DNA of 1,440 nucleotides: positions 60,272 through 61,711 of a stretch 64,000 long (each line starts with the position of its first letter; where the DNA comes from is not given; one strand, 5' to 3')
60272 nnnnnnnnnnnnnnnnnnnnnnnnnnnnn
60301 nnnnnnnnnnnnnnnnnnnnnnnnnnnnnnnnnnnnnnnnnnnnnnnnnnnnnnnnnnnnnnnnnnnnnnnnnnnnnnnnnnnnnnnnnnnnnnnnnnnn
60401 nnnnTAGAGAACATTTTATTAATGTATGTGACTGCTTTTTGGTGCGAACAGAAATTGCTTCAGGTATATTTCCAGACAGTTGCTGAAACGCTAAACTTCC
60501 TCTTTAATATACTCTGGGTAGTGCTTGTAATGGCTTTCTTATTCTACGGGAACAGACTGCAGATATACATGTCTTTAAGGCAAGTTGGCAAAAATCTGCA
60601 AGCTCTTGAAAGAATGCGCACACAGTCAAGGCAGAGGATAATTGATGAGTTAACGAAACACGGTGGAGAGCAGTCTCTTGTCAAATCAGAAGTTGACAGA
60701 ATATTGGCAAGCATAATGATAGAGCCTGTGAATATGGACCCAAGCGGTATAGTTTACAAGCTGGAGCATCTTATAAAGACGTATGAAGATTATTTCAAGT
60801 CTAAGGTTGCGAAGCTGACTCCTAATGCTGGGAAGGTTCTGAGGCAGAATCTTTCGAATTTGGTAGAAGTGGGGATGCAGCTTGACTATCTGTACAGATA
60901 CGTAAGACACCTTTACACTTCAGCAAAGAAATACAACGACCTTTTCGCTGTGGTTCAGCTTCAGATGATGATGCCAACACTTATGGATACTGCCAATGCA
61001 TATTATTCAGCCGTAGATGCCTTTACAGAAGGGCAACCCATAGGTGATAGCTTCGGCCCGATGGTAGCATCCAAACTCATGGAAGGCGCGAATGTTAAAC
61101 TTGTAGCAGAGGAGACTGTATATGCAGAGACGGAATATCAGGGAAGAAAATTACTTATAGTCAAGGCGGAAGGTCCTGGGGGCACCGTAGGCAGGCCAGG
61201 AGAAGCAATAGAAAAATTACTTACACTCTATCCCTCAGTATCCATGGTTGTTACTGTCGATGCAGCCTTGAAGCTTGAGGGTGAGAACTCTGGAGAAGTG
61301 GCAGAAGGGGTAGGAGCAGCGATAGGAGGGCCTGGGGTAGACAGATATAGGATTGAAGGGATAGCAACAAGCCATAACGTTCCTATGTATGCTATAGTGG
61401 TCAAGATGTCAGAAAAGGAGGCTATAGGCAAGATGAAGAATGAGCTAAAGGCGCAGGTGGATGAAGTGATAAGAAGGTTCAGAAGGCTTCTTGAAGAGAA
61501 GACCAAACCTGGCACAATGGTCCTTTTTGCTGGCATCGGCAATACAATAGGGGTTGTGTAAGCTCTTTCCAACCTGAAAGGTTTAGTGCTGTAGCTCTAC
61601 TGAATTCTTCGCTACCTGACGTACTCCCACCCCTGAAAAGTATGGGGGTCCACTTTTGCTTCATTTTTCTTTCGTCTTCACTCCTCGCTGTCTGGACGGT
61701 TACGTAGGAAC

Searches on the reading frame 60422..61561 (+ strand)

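Call 26: search_protein_families(library=pfam, proteins=[window:60422-61561:+], max_evalue=0.001)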
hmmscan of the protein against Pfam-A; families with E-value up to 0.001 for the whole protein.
window:60422-61561:+ (379 aa): 2 families
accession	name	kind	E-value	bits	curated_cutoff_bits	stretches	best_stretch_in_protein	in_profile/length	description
PF23542.1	DUF1512_C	-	4.8e-63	212.6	25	1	207-378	1-174/175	Domain of unknown function (DUF1512) C-terminal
PF07431.17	DUF1512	-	5.8e-53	179.6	25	1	27-202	2-176/177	Protein of unknown function (DUF1512) N-terminal domain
